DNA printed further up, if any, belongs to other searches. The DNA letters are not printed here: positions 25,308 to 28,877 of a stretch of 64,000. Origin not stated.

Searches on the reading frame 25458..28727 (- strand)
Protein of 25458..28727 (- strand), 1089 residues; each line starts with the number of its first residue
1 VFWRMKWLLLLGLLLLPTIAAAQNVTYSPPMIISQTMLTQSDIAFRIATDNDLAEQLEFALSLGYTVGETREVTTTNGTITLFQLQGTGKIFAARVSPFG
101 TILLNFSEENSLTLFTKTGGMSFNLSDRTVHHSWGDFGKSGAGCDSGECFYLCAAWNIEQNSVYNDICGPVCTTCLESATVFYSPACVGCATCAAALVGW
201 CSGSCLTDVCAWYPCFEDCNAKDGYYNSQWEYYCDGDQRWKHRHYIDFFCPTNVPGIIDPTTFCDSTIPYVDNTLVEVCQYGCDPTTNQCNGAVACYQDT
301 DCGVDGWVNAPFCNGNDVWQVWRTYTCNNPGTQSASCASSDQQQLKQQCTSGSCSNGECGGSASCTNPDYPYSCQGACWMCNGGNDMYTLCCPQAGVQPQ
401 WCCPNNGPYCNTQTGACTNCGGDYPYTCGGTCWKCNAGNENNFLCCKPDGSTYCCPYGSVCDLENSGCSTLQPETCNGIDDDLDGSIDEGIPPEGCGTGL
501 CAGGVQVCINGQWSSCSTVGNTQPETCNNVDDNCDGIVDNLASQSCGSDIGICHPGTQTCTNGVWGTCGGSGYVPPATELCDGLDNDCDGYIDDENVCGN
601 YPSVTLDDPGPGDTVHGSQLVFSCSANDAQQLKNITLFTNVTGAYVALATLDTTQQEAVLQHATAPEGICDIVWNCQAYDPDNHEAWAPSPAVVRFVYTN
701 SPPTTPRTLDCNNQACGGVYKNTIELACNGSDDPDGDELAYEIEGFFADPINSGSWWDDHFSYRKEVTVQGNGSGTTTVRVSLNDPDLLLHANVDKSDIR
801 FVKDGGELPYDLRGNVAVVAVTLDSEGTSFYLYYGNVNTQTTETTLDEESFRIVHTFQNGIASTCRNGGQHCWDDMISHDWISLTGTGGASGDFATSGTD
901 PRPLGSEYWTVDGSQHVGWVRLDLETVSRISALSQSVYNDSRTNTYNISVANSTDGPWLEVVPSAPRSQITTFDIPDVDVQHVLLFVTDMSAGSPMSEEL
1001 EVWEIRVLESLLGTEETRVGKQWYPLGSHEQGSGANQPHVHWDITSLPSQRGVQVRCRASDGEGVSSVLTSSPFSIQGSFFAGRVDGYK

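Call 15: search_protein_families(library=pfam, proteins=[window:25458-28727:-], max_evalue=0.01)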
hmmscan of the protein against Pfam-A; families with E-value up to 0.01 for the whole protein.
window:25458-28727:- (1089 aa): 2 families
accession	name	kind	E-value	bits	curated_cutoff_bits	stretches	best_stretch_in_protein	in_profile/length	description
PF11617.13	Cu-binding_MopE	-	4.4e-07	30.5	27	2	575-594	11-30/30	Putative metal-binding motif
PF00754.31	F5_F8_type_C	-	0.0012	19.4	28.2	1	905-991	20-116/127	F5/8 type C domain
